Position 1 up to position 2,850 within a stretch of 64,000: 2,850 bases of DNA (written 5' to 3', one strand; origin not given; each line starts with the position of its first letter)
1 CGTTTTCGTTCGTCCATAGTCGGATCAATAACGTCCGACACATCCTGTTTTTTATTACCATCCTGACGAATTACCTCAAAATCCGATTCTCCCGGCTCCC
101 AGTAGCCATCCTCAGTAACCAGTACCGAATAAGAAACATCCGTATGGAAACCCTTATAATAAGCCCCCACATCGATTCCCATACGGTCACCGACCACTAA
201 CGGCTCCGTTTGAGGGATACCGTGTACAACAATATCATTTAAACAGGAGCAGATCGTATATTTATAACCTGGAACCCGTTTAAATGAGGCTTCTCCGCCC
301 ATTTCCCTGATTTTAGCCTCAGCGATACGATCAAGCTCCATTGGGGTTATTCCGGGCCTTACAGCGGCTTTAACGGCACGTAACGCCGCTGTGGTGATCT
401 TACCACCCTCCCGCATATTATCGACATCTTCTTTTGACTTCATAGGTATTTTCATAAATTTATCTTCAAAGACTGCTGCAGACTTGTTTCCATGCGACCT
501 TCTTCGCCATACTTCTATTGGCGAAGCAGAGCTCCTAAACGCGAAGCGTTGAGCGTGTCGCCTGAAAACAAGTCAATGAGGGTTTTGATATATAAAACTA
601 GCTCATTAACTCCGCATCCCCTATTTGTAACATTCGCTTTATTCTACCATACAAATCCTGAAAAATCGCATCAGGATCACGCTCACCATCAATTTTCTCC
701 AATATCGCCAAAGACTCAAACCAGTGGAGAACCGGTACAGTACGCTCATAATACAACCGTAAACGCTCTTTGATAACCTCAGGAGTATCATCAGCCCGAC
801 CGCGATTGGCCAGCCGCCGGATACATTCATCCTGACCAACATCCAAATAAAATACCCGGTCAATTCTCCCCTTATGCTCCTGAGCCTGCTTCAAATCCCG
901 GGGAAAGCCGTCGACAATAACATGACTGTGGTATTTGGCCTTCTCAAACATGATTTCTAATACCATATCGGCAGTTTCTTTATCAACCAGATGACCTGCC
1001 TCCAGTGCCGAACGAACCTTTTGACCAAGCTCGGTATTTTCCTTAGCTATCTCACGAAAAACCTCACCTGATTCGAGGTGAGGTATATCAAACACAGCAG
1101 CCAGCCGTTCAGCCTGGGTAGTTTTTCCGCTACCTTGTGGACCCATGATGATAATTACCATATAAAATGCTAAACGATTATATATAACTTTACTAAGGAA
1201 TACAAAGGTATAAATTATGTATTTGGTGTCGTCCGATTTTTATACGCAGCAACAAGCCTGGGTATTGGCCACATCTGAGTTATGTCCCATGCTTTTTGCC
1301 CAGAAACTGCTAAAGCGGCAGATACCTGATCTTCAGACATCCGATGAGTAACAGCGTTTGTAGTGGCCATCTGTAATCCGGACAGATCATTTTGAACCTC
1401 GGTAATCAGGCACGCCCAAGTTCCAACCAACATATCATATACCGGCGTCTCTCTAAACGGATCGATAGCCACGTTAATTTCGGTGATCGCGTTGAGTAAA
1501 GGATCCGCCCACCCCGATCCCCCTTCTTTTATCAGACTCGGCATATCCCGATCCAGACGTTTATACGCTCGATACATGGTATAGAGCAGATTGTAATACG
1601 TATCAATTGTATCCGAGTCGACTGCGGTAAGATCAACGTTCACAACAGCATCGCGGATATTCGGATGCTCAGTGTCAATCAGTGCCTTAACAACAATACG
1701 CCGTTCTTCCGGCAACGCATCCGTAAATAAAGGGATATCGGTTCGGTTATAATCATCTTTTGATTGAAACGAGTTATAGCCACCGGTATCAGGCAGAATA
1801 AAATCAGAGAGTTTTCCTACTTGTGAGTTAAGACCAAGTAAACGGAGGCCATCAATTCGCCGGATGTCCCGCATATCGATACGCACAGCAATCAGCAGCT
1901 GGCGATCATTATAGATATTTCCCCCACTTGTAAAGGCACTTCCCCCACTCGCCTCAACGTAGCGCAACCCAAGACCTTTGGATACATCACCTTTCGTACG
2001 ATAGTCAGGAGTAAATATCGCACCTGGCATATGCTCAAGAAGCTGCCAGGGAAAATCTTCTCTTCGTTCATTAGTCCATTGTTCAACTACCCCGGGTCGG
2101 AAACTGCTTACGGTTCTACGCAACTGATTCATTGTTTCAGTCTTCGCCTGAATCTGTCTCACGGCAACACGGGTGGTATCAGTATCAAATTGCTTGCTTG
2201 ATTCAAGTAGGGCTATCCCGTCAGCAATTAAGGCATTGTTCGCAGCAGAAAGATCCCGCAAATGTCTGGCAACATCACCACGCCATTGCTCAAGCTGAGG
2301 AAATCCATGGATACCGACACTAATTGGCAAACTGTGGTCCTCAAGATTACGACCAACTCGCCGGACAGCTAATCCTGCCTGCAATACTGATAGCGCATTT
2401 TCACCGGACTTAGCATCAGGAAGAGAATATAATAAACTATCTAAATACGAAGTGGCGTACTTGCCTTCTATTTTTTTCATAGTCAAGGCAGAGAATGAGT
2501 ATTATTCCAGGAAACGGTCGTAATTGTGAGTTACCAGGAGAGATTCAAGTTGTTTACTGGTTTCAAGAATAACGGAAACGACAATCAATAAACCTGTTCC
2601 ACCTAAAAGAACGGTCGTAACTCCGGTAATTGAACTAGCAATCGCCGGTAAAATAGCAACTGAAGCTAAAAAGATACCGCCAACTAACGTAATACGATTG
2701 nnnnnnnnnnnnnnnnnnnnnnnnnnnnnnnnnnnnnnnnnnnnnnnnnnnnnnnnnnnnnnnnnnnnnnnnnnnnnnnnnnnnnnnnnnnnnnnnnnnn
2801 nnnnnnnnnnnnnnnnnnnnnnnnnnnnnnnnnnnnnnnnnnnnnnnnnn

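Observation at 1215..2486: Unknown 423-aa gene inserted between secY and adk inside the conserved spc operon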

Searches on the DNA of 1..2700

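Call 69: search_rna_families(source=window, start=1, end=2700, threshold=evalue, max_evalue=1)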
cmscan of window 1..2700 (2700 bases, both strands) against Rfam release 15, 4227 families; matches with E-value up to 1: 2.
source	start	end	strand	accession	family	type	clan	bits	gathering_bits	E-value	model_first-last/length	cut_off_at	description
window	117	195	-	RF03441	mir-613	Gene; miRNA;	-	21.8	70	0.24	1-87/87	no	mir-613 microRNA precursor family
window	238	284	+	RF03885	mir-4178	Gene; miRNA;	-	21.5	90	0.56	1-60/60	no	mir-4178 microRNA precursor family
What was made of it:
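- Tried and rejected: Structured RNA or a known RNA family in the insert or spacers: no Rfam hit at E<=1 (call 69).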

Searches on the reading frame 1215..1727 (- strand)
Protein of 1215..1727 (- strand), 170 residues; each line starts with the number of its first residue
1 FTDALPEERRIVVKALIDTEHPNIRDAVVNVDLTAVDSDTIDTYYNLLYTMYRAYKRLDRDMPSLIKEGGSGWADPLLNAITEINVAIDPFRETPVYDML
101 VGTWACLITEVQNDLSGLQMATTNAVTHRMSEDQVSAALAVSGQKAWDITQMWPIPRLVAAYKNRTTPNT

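Call 49: predict_structure(protein=window:1215-1727:-)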
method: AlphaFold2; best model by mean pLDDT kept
length: 170 residues; sequences in the alignment: 1
mean_pLDDT: 65.8   pTM: 0.63
mean pLDDT of the five models: 65.8, 57.0, 55.7, 46.1, 42.7
residues with pLDDT >= 90: 13; 70-90: 84; 50-70: 19; < 50: 54
segments of 3 or more residues with pLDDT < 50: 117-170
pLDDT, mean of each block of 10 residues (from residue 1): 72 84 88 84 91 89 69 70 81 83 78 55 34 38 32 35 34
secondary structure, 60 per line:
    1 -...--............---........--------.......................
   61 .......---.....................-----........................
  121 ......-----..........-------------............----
elements in order: H7-18 H22-29 H38-67 H71-91 H97-126 H132-141 H155-166
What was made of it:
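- Tried and rejected: The C-terminal 170 aa modelled alone did better (pLDDT 65.8, pTM 0.63; call 49).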

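Call 54: fold_search(model_id=the predicted structure, library=pdb)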
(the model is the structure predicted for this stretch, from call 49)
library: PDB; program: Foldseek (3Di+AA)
matches with E <= 10: 133; with E <= 0.001: 0
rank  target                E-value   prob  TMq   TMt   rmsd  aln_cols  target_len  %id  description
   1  7rle_A                1.6e+00  0.06  0.17  0.13  20.3       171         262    9  Crystal structure of PPAR gamma in complex with CREB-binding protein and agonist GW1929 (released 2022-08-03)
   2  1zeo_A                1.8e+00  0.06  0.17  0.13  16.3       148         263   10  Crystal Structure of Human PPAR-gamma Ligand Binding Domain Complexed with an Alpha-Aryloxyphenylacetic Acid Agonist (released 2006-04-25)
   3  6e3y_R                1.9e+00  0.07  0.21  0.12  16.2       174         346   11  Cryo-EM structure of the active, Gs-protein complexed, human CGRP receptor (released 2018-09-19)
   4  6l8b_A                1.9e+00  0.05  0.17  0.13  20.3       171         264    9  The ligand-free structure of human PPARgamma LBD (released 2020-09-16)
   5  6fzp_A                2.0e+00  0.05  0.17  0.13  16.4       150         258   10  PPAR gamma complex. (released 2019-02-13)
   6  2nxx_F                2.1e+00  0.04  0.16  0.13  20.3       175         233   16  Crystal Structure of the Ligand-Binding Domains of the T.castaneum (Coleoptera) Heterodimer EcrUSP Bound to Ponasteron (released 2007-10-02)
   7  7zos                  2.2e+00  0.10  0.23  0.26  14.1       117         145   12  Class 1 Phytoglobin from Sugar beet (BvPgb1.2) (released 2022-09-07)
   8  7cxe_A                2.5e+00  0.04  0.17  0.12  16.4       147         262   10  The ligand-free structure of human PPARgamma LBD R280C mutant (released 2021-09-01)
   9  6djl_B                2.6e+00  0.03  0.17  0.14  26.4       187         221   12  Crystal structure of the Rab11 GEF SH3BP5 bound to nucleotide free Rab11A (released 2018-09-26)
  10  1tu9                  2.8e+00  0.06  0.18  0.23  14.1       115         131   17  Crystal Structure of a Protein PA3967, a Structurally Highly Homologous to a Human Hemoglobin, from Pseudomonas aerugino (released 2004-08-10)
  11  9az6_F                2.9e+00  0.12  0.34  0.31  13.7       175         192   11  F-actin-Talin(R13-DD) complex (released 2025-02-12)
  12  6o67_A                2.9e+00  0.04  0.17  0.13  16.4       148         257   10  Crystal Structure of Human PPARgamma Ligand Binding Domain in Complex with Mitoglitazone (released 2019-11-06)
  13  2nxx_E                2.9e+00  0.03  0.16  0.13  20.5       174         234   16  Crystal Structure of the Ligand-Binding Domains of the T.castaneum (Coleoptera) Heterodimer EcrUSP Bound to Ponasteron (released 2007-10-02)
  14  3b0q_A                3.1e+00  0.04  0.17  0.12  16.4       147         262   10  Human PPAR gamma ligand binding domain in complex with MCC555 (released 2011-08-10)
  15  3g6i                  3.3e+00  0.06  0.22  0.20  13.5       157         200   11  Crystal structure of an outer membrane protein, part of a putative carbohydrate binding complex (bt_1022) from bacteroid (released 2009-02-17)
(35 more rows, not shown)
